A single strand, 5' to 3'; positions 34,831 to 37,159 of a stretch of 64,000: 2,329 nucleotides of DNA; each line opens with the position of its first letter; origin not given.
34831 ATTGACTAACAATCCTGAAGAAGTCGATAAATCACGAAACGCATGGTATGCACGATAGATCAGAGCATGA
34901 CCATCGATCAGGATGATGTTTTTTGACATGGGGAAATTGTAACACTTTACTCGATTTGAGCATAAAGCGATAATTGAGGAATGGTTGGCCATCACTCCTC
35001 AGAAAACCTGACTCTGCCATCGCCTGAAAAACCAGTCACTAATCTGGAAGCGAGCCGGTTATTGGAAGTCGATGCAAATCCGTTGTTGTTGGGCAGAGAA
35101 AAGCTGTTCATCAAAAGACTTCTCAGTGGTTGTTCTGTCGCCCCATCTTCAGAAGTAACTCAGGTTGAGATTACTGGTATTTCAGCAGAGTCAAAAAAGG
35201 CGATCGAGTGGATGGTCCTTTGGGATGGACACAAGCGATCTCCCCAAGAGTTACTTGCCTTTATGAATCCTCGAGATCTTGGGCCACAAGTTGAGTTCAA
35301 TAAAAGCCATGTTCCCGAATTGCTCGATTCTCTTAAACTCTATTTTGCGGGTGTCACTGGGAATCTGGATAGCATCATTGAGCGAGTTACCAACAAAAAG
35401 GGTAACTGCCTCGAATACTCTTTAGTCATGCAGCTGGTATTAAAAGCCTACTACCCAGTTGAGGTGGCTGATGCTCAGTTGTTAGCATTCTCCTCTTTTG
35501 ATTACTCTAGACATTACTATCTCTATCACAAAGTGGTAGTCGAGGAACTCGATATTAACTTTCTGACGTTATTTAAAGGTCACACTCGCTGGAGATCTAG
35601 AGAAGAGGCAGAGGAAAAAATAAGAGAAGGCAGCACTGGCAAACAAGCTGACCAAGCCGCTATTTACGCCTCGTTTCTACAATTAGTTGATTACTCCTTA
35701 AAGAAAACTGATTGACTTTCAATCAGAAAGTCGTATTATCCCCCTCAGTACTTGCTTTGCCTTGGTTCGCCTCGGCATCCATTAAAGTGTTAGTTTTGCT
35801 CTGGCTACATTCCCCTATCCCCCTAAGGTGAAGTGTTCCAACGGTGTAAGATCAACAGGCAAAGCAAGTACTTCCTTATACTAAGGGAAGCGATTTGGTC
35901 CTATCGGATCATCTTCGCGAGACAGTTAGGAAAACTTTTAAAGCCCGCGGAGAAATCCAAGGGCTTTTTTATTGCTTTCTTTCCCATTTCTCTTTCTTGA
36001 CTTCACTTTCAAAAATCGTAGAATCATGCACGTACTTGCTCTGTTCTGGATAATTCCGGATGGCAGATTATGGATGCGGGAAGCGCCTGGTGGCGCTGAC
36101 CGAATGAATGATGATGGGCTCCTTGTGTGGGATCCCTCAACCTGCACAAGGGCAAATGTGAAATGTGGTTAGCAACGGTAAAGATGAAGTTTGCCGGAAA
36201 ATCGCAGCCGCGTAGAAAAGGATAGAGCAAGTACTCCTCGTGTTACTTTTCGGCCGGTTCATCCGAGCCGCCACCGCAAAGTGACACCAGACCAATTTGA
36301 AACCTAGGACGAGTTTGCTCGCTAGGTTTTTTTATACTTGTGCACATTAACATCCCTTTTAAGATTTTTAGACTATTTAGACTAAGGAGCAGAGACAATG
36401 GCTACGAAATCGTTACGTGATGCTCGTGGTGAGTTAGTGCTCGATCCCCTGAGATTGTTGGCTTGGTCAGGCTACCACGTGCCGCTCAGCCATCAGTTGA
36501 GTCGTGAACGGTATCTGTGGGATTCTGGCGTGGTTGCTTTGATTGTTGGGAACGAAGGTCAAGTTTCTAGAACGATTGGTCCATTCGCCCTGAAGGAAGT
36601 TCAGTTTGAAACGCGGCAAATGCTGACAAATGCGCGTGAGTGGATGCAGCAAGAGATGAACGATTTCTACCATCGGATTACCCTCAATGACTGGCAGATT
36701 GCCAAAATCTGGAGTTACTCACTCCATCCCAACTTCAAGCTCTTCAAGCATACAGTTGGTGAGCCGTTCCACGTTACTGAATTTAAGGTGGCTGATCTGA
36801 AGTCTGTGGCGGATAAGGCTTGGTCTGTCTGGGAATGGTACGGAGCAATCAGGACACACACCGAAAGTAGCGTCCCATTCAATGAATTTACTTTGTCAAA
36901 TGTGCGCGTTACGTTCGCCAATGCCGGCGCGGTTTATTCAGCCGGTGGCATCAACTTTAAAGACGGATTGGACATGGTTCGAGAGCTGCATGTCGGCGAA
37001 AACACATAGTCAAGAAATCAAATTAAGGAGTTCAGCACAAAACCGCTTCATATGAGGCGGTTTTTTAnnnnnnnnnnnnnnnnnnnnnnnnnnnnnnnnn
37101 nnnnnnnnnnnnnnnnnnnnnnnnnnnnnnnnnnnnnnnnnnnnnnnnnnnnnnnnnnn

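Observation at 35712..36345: Two tandem, paralogous promoter-to-terminator ncRNA units in a 680-bp ORF-free gap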

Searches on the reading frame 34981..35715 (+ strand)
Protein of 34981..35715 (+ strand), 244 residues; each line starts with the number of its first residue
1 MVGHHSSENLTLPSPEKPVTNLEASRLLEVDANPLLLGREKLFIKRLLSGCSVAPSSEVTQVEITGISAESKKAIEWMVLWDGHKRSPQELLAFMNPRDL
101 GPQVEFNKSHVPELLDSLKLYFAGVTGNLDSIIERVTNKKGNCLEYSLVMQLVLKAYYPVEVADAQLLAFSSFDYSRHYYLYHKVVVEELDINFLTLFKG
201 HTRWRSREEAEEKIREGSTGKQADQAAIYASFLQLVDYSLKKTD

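Call 12: search_protein_families(library=pfam, proteins=[window:34981-35715:+], max_evalue=0.01)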
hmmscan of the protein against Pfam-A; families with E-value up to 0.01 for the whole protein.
window:34981-35715:+ (244 aa): 0 families

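Call 14: search_protein_families(library=phrogs, proteins=[window:34981-35715:+], max_evalue=1)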
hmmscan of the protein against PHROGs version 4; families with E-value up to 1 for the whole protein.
window:34981-35715:+ (244 aa): 0 families

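Call 15: search_protein_families(library=ncbifam, proteins=[window:34981-35715:+], max_evalue=1)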
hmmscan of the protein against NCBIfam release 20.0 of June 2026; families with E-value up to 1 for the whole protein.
window:34981-35715:+ (244 aa): 0 families

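Call 21: find_homologous_proteins(query=window:34981-35715:+, max_evalue=0.001)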
Query window:34981-35715:+ (244 aa): 2 proteins with E <= 0.001 among 873 candidates.
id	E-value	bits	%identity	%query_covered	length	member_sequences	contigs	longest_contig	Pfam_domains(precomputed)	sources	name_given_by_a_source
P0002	3.2e-157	539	100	100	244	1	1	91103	-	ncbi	-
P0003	1.3e-107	376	71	99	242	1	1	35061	-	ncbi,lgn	-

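Call 22: find_encoding_contigs(protein=P0003, flank=10000, max_places=6)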
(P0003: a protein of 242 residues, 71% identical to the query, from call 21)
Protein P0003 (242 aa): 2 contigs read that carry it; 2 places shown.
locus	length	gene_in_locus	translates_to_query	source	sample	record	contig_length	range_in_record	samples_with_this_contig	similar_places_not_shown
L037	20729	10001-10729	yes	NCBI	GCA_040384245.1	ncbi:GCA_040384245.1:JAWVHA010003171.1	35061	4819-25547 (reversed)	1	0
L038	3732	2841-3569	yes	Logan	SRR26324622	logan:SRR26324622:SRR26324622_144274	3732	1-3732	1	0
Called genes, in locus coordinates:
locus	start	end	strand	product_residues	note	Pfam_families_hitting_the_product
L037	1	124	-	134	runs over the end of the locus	PF22091:DUF6941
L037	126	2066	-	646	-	PF00012:HSP70, PF06723:MreB_Mbl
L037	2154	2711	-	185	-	PF01025:GrpE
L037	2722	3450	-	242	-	PF01628:HrcA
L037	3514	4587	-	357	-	PF01757:Acyl_transf_3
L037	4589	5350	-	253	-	PF13489:Methyltransf_23, PF05401:NodS (weak), PF13649:Methyltransf_25, PF13847:Methyltransf_31, PF08241:Methyltransf_11, PF08242:Methyltransf_12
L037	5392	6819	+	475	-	PF01229:Glyco_hydro_39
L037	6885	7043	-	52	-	-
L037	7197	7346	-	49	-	-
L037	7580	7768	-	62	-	-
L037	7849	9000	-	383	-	PF13439:Glyco_transf_4 (weak), PF00534:Glycos_transf_1, PF13692:Glyco_trans_1_4, PF20706:GT4-conflict (weak)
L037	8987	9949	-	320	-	PF02739:5_3_exonuc_N, PF01367:5_3_exonuc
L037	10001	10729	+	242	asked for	-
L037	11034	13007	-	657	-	PF06480:FtsH_ext (weak), PF00004:AAA, PF07728:AAA_5 (faint), PF17862:AAA_lid_3, PF01434:Peptidase_M41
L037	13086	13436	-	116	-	PF01588:tRNA_bind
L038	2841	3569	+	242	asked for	-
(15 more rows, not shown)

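Call 23: find_encoding_contigs(protein=P0002, flank=3000, max_places=3)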
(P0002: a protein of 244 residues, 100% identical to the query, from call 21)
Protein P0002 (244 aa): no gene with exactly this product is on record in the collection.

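Call 40: search_protein_representatives(protein=window:34981-35715:+)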
Query: 244 residues. Proteins with E-value up to 0.001 (for the whole library): 11; up to 1e-10: 9; up to 1e-30: 1. The best 11 are listed.
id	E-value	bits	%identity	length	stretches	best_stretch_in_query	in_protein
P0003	4.2e-108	376.3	72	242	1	5-240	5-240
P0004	1.1e-29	119.7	36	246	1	11-240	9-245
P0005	6.5e-23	97.6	33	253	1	26-244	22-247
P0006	5.3e-22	94.6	32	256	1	14-241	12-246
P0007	2.6e-20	89.1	31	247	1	22-237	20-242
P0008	1.7e-15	73.3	27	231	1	12-236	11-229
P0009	2.9e-15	72.6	32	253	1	21-218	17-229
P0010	1.4e-14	70.4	31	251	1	20-241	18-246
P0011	2.4e-13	66.3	29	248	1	21-237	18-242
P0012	6.2e-07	45.3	25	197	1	25-161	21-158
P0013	2.6e-06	43.3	32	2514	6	30-70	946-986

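Call 47: list_cluster_members(proteins=[P0004, P0005, P0006, P0007, P0008, P0009, P0010, P0011, P0012])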
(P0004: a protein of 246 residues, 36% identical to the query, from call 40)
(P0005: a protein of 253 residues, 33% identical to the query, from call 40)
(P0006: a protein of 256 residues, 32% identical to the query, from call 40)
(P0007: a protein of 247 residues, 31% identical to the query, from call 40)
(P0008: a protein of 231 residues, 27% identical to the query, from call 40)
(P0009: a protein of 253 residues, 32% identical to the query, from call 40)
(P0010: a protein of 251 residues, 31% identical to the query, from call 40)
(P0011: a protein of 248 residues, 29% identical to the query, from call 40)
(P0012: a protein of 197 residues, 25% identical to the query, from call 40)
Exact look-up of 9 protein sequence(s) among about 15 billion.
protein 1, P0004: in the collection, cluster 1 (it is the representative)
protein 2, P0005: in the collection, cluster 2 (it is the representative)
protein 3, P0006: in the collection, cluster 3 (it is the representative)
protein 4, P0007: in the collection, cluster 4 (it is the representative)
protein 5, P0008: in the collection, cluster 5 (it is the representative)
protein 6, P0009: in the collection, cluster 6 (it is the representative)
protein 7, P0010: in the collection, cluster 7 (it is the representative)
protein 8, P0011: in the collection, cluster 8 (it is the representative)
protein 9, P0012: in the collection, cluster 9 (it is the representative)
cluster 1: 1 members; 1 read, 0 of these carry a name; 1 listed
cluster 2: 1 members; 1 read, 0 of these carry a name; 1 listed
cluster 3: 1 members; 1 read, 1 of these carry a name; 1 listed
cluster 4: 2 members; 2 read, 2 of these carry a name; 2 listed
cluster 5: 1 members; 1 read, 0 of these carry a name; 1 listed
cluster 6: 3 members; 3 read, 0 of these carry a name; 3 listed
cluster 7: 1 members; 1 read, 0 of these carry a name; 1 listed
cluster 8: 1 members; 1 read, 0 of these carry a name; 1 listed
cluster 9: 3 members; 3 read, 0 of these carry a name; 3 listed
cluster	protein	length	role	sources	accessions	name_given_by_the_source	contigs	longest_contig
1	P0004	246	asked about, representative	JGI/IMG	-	-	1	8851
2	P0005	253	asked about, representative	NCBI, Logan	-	-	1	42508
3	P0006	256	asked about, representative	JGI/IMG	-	hypothetical protein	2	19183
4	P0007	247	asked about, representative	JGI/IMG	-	hypothetical protein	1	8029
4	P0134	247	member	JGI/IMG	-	hypothetical protein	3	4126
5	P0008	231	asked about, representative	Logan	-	-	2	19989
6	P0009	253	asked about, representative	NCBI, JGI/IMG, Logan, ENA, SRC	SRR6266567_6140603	-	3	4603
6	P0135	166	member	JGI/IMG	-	-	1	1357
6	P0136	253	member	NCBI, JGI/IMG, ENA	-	-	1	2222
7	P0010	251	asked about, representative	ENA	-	-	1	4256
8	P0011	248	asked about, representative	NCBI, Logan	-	-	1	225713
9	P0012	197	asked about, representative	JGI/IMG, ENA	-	-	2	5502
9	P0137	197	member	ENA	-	-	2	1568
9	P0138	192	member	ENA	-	-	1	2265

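Call 48: find_encoding_contigs(protein=P0011, flank=4000, max_places=2)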
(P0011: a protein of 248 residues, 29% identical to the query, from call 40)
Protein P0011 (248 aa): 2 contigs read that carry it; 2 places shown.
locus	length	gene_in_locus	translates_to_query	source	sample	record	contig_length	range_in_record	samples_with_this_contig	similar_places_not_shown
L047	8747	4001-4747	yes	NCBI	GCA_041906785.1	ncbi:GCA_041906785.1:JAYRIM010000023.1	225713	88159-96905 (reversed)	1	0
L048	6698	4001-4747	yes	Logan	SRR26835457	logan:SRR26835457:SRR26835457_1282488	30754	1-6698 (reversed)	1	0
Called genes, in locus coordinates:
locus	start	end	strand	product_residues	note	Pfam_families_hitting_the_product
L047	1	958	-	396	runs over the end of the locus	PF00155:Aminotran_1_2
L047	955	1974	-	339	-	PF08240:ADH_N, PF16912:Glu_dehyd_C, PF00107:ADH_zinc_N, PF13602:ADH_zinc_N_2 (weak)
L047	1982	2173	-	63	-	-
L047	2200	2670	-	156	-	PF03449:GreA_GreB_N, PF01272:GreA_GreB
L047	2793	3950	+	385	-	PF00814:TsaD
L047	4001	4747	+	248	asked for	-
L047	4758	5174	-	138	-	PF06305:LapA_dom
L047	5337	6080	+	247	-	PF03444:WHD_HrcA (weak), PF01628:HrcA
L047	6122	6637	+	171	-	PF01025:GrpE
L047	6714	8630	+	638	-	PF00012:HSP70, PF06723:MreB_Mbl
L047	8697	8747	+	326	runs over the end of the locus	PF02811:PHP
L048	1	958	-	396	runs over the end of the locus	PF00155:Aminotran_1_2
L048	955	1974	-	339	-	PF08240:ADH_N, PF16912:Glu_dehyd_C, PF00107:ADH_zinc_N, PF13602:ADH_zinc_N_2 (weak)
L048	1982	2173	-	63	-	-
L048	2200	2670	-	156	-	PF03449:GreA_GreB_N, PF01272:GreA_GreB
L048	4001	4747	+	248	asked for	-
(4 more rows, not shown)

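Call 50: find_encoding_contigs(protein=P0004, flank=3000, max_places=2)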
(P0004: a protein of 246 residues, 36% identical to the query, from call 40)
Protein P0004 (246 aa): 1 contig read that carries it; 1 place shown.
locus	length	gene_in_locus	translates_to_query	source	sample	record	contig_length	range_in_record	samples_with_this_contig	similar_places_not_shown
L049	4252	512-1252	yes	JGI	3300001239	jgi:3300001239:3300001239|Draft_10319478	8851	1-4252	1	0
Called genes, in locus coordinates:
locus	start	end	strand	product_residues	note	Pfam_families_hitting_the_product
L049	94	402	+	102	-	-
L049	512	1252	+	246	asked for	-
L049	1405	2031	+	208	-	-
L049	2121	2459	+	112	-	PF18924:DUF5674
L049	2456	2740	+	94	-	-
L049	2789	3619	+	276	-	PF00535:Glycos_transf_2, PF13641:Glyco_tranf_2_3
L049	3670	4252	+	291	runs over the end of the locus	PF12917:YfbR-like (weak), PF13023:HD_3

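Call 51: find_encoding_contigs(protein=P0005, flank=3000, max_places=2)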
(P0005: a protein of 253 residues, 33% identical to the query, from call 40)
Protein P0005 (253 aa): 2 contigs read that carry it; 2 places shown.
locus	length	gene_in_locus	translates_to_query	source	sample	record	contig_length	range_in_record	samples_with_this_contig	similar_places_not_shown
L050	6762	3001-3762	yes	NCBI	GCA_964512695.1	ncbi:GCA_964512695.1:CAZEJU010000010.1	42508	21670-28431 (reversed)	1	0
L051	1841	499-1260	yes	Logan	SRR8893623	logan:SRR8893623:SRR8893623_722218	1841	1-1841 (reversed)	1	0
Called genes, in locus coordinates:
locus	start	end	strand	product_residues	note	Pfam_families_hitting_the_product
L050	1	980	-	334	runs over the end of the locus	PF08240:ADH_N, PF16912:Glu_dehyd_C, PF00107:ADH_zinc_N, PF13602:ADH_zinc_N_2 (weak)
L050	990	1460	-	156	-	PF03449:GreA_GreB_N, PF01272:GreA_GreB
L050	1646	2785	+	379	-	PF00814:TsaD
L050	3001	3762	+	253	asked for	-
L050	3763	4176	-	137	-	PF06305:LapA_dom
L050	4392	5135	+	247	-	PF03444:WHD_HrcA (weak), PF01628:HrcA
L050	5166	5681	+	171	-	PF01025:GrpE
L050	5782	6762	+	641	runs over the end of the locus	PF00012:HSP70, PF06723:MreB_Mbl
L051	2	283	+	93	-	?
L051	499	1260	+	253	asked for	-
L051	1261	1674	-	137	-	PF06305:LapA_dom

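Call 104: predict_structure(alignment_id=A3)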
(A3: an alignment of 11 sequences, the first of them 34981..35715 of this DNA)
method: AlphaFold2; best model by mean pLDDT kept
length: 244 residues; sequences in the alignment: 11
mean_pLDDT: 85.4   pTM: 0.83
mean pLDDT of the five models: 85.4, 85.0, 84.6, 84.4, 82.7
residues with pLDDT >= 90: 160; 70-90: 45; 50-70: 12; < 50: 27
segments of 3 or more residues with pLDDT < 50: 1-15, 100-111
pLDDT, mean of each block of 10 residues (from residue 1): 40 51 96 97 96 95 96 96 93 82 39 71 91 94 95 97 96 88 91 92 93 82 86 96 75
secondary structure, 60 per line:
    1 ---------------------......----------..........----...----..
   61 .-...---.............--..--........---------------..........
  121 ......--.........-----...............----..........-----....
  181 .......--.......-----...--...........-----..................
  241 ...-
elements in order: H24-27 H38-47 E52-54 E63-65 H69-79 H88-95 H111-126 H129-137 H143-157 E162-171 E177-187 E190-196 E202-204 H207-217 H223-243

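Call 106: fold_search(model_id=the predicted structure, library=pdb)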
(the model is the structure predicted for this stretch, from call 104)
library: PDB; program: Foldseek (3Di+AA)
matches with E <= 10: 223; with E <= 0.001: 0
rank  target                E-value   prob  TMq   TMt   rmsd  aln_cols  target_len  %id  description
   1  6hek_A                5.6e-02  0.18  0.14  0.08  24.4       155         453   13  Structure of human USP28 bound to Ubiquitin-PA (released 2019-03-27)
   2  6nvq_C                3.0e-01  0.21  0.22  0.22  18.6       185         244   12  Crystal structure of the VASH1-SVBP complex (released 2019-05-22)
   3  6h4j_A                3.0e-01  0.07  0.14  0.07  27.6       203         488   13  Usp25 catalytic domain (released 2019-03-27)
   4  6hek_C                3.1e-01  0.08  0.14  0.08  27.6       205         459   13  Structure of human USP28 bound to Ubiquitin-PA (released 2019-03-27)
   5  6och_A                3.5e-01  0.16  0.20  0.21  19.0       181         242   14  Crystal structure of VASH1-SVBP complex bound with parthenolide (released 2019-06-26)
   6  9crn                  3.5e-01  0.12  0.19  0.14  18.4       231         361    7  Crystal structure of Streptococcus pyogenes TglA (released 2024-08-14)
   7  6h4i_C                3.9e-01  0.09  0.14  0.08  23.4       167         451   10  Usp28 catalytic domain apo (released 2019-03-27)
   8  4fgp_B                4.3e-01  0.47  0.28  0.35  10.4       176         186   11  Legionella pneumophila LapG (EGTA-treated) (released 2012-06-20)
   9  4fgp_A                4.6e-01  0.38  0.27  0.33  10.7       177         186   11  Legionella pneumophila LapG (EGTA-treated) (released 2012-06-20)
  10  4fgq_B                5.6e-01  0.28  0.26  0.32  10.7       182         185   12  Legionella pneumophila LapG (released 2012-06-20)
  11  6j7b_A                5.6e-01  0.15  0.22  0.22  19.2       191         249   14  Crystal structure of VASH1-SVBP in complex with epoY (released 2019-06-19)
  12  4fgq_A                6.3e-01  0.28  0.26  0.33  10.8       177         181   11  Legionella pneumophila LapG (released 2012-06-20)
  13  4fgo                  6.6e-01  0.28  0.23  0.30   8.6       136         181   12  Legionella pneumophila LapG (calcium-bound) (released 2012-06-20)
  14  2gai_A                6.6e-01  0.06  0.09  0.05  17.6       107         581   11  Structure of Full Length Topoisomerase I from Thermotoga maritima in triclinic crystal form (released 2006-04-25)
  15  6j4u_A                7.0e-01  0.15  0.24  0.24  20.0       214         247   13  Structural basis of tubulin detyrosination by vasohibins-SVBP enzyme complex and functional implications (released 2019-05-01)
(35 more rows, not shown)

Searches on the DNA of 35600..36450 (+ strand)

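Call 4: search_rna_families(source=window, start=35600, end=36450, threshold=evalue, max_evalue=10, show_alignments=6)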
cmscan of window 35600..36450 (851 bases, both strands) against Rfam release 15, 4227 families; matches with E-value up to 10: 1.
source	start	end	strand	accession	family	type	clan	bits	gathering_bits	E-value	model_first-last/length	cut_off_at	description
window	35922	36016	-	RF02621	BSnc120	Gene; sRNA;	-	14.2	114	8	1-88/88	no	Brucella sRNA 120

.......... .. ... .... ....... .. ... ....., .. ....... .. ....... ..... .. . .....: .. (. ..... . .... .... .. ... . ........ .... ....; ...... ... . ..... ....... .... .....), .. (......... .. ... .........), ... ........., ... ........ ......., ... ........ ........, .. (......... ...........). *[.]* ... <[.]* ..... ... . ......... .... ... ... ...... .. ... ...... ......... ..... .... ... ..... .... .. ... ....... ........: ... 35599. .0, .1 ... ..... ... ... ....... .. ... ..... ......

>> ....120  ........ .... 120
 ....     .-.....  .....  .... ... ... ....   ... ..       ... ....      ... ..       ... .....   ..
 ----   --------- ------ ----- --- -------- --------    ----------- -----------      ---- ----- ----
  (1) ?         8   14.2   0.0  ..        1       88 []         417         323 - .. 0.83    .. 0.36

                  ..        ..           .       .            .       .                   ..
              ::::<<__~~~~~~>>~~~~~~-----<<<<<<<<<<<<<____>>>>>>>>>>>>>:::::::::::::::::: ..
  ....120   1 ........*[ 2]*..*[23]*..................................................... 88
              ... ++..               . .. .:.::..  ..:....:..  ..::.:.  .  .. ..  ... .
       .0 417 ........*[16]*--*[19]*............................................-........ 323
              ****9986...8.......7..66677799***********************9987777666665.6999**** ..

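Call 70: search_dna_similar(query=window:35700-36340:+, collection=phages, mode=distant, max_evalue=0.01, max_rows=10)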
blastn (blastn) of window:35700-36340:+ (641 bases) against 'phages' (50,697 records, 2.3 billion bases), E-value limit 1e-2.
No match.

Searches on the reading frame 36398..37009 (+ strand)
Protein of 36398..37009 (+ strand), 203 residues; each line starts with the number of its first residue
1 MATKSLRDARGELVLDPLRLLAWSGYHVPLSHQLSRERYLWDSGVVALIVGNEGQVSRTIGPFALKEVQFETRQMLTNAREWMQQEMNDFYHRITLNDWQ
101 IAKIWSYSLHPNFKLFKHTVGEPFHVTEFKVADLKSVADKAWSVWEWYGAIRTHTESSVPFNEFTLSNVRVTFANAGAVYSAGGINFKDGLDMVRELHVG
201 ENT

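Call 12: search_protein_families(library=pfam, proteins=[window:36398-37009:+], max_evalue=0.01)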
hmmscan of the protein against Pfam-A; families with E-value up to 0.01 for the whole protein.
window:36398-37009:+ (203 aa): 0 families

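Call 13: find_encoding_contigs(protein=window:36398-37009:+, flank=5000, max_places=10)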
Protein window:36398-37009:+ (203 aa): no gene with exactly this product is on record in the collection.

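Call 14: search_protein_families(library=phrogs, proteins=[window:36398-37009:+], max_evalue=1)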
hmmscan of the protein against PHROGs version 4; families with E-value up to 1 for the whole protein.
window:36398-37009:+ (203 aa): 1 family
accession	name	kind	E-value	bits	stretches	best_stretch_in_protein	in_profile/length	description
phrog_37162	-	unknown function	0.16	12.8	1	112-148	33-69/178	-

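Call 15: search_protein_families(library=ncbifam, proteins=[window:36398-37009:+], max_evalue=1)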
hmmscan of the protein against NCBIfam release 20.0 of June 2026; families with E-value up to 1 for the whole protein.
window:36398-37009:+ (203 aa): 0 families

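Call 20: find_homologous_proteins(query=window:36398-37009:+, max_evalue=0.001)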
Query window:36398-37009:+ (203 aa): 1 proteins with E <= 0.001 among 99 candidates.
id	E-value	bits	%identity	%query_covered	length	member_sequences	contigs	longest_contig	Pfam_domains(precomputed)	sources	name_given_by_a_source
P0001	4.0e-135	466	100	100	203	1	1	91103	-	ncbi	-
